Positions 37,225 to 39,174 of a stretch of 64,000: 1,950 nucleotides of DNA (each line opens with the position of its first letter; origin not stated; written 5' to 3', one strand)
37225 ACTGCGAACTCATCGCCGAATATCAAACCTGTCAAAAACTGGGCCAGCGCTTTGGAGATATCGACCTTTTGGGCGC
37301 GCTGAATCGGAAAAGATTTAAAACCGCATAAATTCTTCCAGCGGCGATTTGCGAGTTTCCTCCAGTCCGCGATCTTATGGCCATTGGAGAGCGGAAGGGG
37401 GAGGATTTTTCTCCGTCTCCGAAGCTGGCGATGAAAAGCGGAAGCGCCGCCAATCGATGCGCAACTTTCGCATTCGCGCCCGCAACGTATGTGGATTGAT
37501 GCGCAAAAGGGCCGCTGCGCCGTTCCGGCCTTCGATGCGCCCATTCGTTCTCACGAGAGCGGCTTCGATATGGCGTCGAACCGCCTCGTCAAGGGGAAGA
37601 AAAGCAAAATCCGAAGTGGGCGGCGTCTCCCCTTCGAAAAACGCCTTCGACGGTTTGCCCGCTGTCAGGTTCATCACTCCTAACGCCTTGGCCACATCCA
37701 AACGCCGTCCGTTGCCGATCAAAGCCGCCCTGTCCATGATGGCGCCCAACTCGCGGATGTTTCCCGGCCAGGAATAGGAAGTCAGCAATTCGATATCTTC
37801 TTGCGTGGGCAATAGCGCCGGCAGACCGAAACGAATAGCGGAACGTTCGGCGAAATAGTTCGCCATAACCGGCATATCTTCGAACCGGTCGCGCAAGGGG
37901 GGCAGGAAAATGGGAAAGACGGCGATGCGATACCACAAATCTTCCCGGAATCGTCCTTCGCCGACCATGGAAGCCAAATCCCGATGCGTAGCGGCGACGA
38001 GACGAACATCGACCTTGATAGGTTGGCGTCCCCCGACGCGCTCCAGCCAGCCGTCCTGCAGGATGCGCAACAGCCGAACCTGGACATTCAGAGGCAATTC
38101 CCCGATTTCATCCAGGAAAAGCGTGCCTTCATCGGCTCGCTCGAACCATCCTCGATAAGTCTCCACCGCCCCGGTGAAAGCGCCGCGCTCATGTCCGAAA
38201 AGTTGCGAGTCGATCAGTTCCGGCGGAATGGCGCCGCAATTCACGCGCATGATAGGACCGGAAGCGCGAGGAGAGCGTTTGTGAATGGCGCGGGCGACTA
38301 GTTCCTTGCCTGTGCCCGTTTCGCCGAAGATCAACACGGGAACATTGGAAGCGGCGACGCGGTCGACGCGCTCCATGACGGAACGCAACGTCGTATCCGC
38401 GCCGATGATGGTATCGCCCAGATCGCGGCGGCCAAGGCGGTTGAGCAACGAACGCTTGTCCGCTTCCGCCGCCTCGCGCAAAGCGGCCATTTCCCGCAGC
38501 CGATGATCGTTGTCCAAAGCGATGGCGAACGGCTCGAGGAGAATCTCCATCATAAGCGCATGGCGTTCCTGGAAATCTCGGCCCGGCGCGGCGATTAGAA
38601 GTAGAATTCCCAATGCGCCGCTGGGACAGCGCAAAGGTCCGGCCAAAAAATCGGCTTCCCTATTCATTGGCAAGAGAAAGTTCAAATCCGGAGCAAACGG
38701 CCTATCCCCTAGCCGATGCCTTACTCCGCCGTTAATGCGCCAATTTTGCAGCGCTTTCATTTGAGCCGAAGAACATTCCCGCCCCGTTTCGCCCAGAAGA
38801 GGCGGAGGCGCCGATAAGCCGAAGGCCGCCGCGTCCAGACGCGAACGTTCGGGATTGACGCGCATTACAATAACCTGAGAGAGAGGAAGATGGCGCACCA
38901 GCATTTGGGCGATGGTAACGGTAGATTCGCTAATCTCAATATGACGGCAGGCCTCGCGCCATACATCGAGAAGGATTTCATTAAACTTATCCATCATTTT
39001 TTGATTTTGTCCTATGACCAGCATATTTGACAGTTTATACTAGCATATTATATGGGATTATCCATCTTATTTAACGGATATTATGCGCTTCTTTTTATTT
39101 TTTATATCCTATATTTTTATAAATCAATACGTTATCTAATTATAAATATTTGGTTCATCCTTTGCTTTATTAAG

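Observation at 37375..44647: Sulfate uptake operon (sbp, porin, cysT, cysW, cysA) apparently under a divergent GAF / sigma-54 activator with a -24/-12 promoter, not a CysB-type regulator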

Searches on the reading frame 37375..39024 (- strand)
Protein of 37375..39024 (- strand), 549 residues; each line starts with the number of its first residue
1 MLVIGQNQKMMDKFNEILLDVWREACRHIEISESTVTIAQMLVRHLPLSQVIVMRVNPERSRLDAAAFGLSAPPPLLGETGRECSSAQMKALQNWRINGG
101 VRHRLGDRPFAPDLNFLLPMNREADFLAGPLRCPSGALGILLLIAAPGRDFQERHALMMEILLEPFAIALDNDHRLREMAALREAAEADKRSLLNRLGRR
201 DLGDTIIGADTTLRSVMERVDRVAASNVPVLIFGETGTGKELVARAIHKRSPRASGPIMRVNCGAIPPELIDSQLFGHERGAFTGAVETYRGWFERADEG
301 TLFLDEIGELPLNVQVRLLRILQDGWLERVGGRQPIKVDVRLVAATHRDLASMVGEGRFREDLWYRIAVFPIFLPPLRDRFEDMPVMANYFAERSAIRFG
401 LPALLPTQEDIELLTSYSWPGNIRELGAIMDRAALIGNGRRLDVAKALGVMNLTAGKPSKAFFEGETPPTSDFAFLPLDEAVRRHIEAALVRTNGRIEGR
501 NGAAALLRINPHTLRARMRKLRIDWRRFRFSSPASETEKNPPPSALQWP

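Call 3: search_protein_families(library=pfam, proteins=[window:37375-39024:-])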
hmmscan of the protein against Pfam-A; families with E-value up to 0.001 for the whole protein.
window:37375-39024:- (549 aa): 5 families
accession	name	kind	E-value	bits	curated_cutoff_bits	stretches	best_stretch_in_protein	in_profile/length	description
PF00158.32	Sigma54_activat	-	4.1e-69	232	20.2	1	206-372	1-167/168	Sigma-54 interaction domain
PF14532.12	Sigma54_activ_2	-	5.5e-21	75.7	25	1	208-377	2-138/138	Sigma-54 interaction domain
PF25601.1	AAA_lid_14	-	1.7e-12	47.5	27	1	378-445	1-68/87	AAA+ ATPase lid domain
PF07728.20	AAA_5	-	4.1e-05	24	22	1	229-348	1-123/139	AAA domain (dynein-related subfamily)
PF13492.12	GAF_3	-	6e-05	23.9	27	1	38-172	9-129/129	GAF domain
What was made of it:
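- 37375..38997 (-): Enhancer-binding protein gene. It is 540 aa from the conserved start at 38997; the ORF itself extends to 39024. Pfam Sigma54_activat 232 bits (call 3).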

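Call 4: search_protein_families(library=ncbifam, proteins=[window:37375-39024:-])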
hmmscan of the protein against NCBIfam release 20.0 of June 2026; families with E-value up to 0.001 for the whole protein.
window:37375-39024:- (549 aa): 27 families (the best 25 are shown)
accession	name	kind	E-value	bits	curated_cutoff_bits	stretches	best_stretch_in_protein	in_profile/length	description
NF003451.0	PRK05022.1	equivalog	1.3e-97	327.6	476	1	130-492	119-482/512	nitric oxide reductase transcriptional regulator NorR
TIGR01817.1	nifA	equivalog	8.7e-96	321.8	528.85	1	121-442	107-433/534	nif-specific transcriptional activator NifA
TIGR01818.1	ntrC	equivalog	8.1e-90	301.8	558.6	1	193-452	123-382/463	nitrogen regulation protein NR(I)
NF011958.0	PRK15429.1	equivalog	1.9e-88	297.8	830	1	130-525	304-688/692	formate hydrogenlyase transcriptional activator FlhA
NF038308.1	RNA_repair_RtcR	equivalog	5.5e-88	296.1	650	1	175-445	151-430/530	RNA repair transcriptional activator RtcR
TIGR02915.1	PEP_resp_reg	equivalog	6.6e-88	295.5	502.6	1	187-522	123-443/445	PEP-CTERM-box response regulator transcription factor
NF008469.0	PRK11361.1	equivalog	4.8e-87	292.6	714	1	184-441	123-380/461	acetoacetate metabolism transcriptional regulator AtoC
NF041552.1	TF_PrdR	equivalog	3e-83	280.1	795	1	203-516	266-571/577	sigma-54 dependent transcriptional regulator PrdR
TIGR02329.1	propionate_PrpR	equivalog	5.8e-80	269.4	499.2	1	169-519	178-525/526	propionate catabolism operon regulatory protein PrpR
TIGR02974.1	phageshock_pspF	equivalog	1.6e-78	264.3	443.55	1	206-434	1-230/336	phage shock protein operon transcriptional activator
NF050807.1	TransRegFlbDCaul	equivalog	3.3e-78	263.6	750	1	205-448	119-362/454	sigma-54-dependent transcriptional regulator FlbD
NF008176.1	PRK10923.1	equivalog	8.2e-78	262.1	620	1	204-431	138-365/469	nitrogen regulation protein NR(I)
NF011953.0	PRK15424.1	equivalog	8e-75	252.4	703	1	179-520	195-533/538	propionate catabolism operon regulatory protein PrpR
NF008622.0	PRK11608.1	equivalog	2.4e-73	247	529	1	203-523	5-325/329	phage shock protein operon transcriptional activator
NF041906.1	V4R_TF_MobR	exception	5.3e-73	246.3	999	1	207-520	235-543/544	phenol degradation transcriptional regulator MobR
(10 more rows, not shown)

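Call 10: find_homologous_proteins(query=window:37375-39024:-, max_evalue=1e-30)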
Query window:37375-39024:- (549 aa): 8000 proteins with E <= 1e-30 among 8000 candidates; the best 120 are listed.
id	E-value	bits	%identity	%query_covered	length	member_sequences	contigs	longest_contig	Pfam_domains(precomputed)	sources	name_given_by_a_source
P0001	0.0e+0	1213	100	98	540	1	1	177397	PF00158.33,PF25601.2,PF14532.13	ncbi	ncbi:MAG: sigma-54 dependent transcriptional regulator [Candidatus Omnitrophota bacterium]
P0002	7.8e-226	769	68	95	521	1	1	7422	PF00158.33,PF25601.2,PF14532.13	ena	-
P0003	1.1e-221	755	65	95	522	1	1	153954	PF00158.33,PF25601.2,PF14532.13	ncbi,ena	-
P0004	1.0e-215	736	65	95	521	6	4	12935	PF00158.33,PF25601.2,PF14532.13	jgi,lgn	jgi:transcriptional regulator with GAF, ATPase, and Fis domain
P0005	3.1e-215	734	64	97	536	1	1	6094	PF00158.33,PF25601.2,PF14532.13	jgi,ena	-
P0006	4.7e-215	733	64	95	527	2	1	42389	PF00158.33,PF25601.2,PF14532.13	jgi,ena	-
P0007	1.3e-214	732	64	96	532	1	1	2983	PF00158.33,PF25601.2,PF14532.13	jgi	-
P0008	4.8e-213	727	64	95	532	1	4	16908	PF00158.33,PF25601.2,PF14532.13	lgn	-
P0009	4.8e-213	727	64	95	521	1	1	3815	PF00158.33,PF25601.2,PF14532.13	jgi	jgi:transcriptional regulator with GAF, ATPase, and Fis domain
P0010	3.8e-212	724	65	95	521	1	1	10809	PF00158.33,PF25601.2,PF14532.13,PF07728.21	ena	-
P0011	1.0e-210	719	64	95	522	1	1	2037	PF00158.33,PF25601.2,PF14532.13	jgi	jgi:hydrogenase-4 transcriptional activator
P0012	1.0e-210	719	63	95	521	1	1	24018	PF00158.33,PF25601.2,PF14532.13,PF07728.21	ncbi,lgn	-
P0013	2.1e-210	718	63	95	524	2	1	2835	PF00158.33,PF25601.2,PF14532.13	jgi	jgi:hydrogenase-4 transcriptional activator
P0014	2.9e-210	718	64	95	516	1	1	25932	PF00158.33,PF25601.2,PF14532.13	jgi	-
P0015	3.9e-210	717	64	95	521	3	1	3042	PF00158.33,PF25601.2,PF14532.13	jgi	-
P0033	7.3e-207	706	64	95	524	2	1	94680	PF00158.33,PF25601.2,PF02954.26,PF14532.13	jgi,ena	-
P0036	2.0e-205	702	63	95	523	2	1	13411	PF00158.33,PF25601.2,PF02954.26,PF14532.13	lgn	-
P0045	1.1e-203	696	63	94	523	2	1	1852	PF00158.33,PF25601.2,PF02954.26,PF14532.13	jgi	-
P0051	2.4e-203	695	61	97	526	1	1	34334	PF00158.33,PF25601.2,PF14532.13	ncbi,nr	ncbi:MAG: sigma 54-interacting transcriptional regulator [Pirellulales bacterium]|nr:sigma 54-intera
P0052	2.8e-203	695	62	95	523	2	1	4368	PF00158.33,PF25601.2,PF02954.26,PF14532.13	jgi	jgi:hydrogenase-4 transcriptional activator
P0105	5.4e-200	684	62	95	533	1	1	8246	PF00158.33,PF25601.2,PF02954.26,PF14532.13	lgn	-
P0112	8.2e-200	683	62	96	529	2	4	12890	PF00158.33,PF25601.2,PF14532.13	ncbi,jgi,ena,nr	ncbi:MAG: sigma-54-dependent Fis family transcriptional regulator [Rhodopirellula sp.]|nr:sigma-54-d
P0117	3.3e-199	681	61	95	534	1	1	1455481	PF00158.33,PF25601.2,PF14532.13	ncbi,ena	-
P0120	5.5e-199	680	62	95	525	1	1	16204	PF00158.33,PF25601.2,PF02954.26,PF14532.13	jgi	jgi:hydrogenase-4 transcriptional activator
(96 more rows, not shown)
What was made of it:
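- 37375..38997 (-): It is 100% identical to an NCBI MAG protein of 540 aa (call 10).
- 37462..37578 (-): C-terminal Fis-type helix-turn-helix (…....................). Some orthologues carry PF02954 (call 10).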

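Call 11: find_encoding_contigs(protein=P0003, flank=8000, max_places=2)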
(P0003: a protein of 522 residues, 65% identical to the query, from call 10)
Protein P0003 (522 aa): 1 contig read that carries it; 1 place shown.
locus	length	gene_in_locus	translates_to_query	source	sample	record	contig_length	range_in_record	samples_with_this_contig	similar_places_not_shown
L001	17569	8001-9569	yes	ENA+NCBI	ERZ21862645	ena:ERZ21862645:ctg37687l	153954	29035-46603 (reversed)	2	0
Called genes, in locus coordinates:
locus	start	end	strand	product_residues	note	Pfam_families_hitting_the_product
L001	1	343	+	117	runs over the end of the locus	PF14489:QueF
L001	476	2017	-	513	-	PF01609:DDE_Tnp_1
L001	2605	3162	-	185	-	PF13646:HEAT_2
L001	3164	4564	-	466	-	PF00884:Sulfatase, PF16347:SGSH_C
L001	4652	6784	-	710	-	-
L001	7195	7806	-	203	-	PF01583:APS_kinase, PF08433:KTI12 (weak), PF13238:AAA_18 (weak)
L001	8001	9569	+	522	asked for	PF00158:Sigma54_activat, PF14532:Sigma54_activ_2, PF25601:AAA_lid_14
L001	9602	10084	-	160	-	PF00072:Response_reg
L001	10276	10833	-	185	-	PF00939:Na_sulph_symp, PF03600:CitMHS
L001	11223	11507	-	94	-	-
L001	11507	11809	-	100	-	-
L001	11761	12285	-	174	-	PF00072:Response_reg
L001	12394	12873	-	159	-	-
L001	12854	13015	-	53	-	-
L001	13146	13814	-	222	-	PF00512:HisKA, PF02518:HATPase_c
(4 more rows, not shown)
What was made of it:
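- One family locus pairs the activator with APS kinase and a sulfatase (call 11), which points to sulfur.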

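Call 12: find_encoding_contigs(protein=P0117, flank=8000, max_places=2)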
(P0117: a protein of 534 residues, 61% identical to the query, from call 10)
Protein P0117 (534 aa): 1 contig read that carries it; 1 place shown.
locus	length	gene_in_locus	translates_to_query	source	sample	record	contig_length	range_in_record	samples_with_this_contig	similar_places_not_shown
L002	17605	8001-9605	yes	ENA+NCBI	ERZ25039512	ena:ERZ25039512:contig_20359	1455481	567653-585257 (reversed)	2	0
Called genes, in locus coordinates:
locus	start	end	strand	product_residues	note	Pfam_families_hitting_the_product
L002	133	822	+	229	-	PF07592:DDE_Tnp_ISAZ013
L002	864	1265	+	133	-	PF07592:DDE_Tnp_ISAZ013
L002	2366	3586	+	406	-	PF00078:RVT_1, PF08388:GIIM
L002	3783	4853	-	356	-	PF02463:SMC_N (faint), PF00005:ABC_tran, PF13304:AAA_21 (faint), PF17850:CysA_C_terminal, PF08402:TOBE_2 (weak), PF03459:TOBE (weak), PF12857:TOBE_3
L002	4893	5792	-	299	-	PF00528:BPD_transp_1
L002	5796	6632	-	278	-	PF00528:BPD_transp_1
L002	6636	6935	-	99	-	-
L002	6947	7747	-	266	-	PF13531:SBP_bac_11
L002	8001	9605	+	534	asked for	PF00158:Sigma54_activat, PF14532:Sigma54_activ_2, PF25601:AAA_lid_14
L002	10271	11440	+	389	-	PF00180:Iso_dh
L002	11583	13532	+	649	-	PF02518:HATPase_c, PF13589:HATPase_c_3, PF01119:DNA_mis_repair, PF08676:MutL_C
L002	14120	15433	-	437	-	-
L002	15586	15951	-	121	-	-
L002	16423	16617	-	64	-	-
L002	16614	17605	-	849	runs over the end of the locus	-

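Call 13: find_encoding_contigs(protein=P0051, flank=8000, max_places=2)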
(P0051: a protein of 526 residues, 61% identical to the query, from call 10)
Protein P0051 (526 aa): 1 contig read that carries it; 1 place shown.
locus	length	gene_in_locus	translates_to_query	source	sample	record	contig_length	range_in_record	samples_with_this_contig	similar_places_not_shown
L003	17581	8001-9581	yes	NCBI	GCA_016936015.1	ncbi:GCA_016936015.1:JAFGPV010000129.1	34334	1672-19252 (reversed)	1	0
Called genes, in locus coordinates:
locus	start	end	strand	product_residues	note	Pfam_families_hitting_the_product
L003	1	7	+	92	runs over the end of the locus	-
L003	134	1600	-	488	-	PF27537:HoxH, PF00374:NiFeSe_Hases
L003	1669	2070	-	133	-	PF10905:DUF2695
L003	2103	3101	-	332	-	PF01058:Oxidored_q6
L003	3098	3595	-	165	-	PF02662:FlpD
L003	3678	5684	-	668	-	PF00890:FAD_binding_2 (weak), PF12831:FAD_oxidored, PF13450:NAD_binding_8 (weak), PF00037:Fer4 (weak), PF13237:Fer4_10, PF14697:Fer4_21, PF12838:Fer4_7, PF13187:Fer4_9, +10 more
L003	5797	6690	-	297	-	PF02754:CCG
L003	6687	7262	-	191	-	PF13534:Fer4_17 (weak), PF13183:Fer4_8 (weak), PF13187:Fer4_9 (weak)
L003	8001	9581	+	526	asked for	PF00158:Sigma54_activat, PF14532:Sigma54_activ_2, PF25601:AAA_lid_14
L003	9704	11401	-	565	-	PF00999:Na_H_Exchanger, PF00571:CBS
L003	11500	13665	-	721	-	-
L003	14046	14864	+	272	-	PF01946:Thi4, PF00890:FAD_binding_2 (weak), PF01266:DAO (faint), PF01494:FAD_binding_3 (weak), PF03486:HI0933_like, PF12831:FAD_oxidored, PF13450:NAD_binding_8 (weak)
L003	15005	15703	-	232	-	-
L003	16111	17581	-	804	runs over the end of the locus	-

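Call 50: find_encoding_contigs(protein=P0001, flank=3000, max_places=2)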
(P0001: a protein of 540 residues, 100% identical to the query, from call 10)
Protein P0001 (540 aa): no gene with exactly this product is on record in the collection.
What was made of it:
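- On Sigma-54 (-24/-12) promoter: The rest of the genome is not available (call 50).
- Tried and rejected: Looking up the source contig of the exact protein to reach the rest of the genome, and hence rpoN, returned 'not on record' (call 50).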

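Call 60: find_encoding_contigs(protein=P0002, flank=7000, max_places=2)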
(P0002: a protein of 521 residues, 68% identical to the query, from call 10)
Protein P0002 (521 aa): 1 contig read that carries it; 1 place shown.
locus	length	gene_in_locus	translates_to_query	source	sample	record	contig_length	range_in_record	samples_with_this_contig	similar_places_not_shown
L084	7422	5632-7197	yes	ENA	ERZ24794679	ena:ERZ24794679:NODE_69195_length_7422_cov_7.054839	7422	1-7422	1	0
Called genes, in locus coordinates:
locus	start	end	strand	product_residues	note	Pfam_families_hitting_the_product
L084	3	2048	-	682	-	?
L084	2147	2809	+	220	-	PF00730:HhH-GPD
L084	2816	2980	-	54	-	-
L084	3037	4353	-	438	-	PF07396:Porin_O_P, PF13609:Porin_4 (weak)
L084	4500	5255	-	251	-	PF01925:TauE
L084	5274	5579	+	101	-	-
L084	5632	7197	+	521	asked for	PF00158:Sigma54_activat, PF14532:Sigma54_activ_2, PF25601:AAA_lid_14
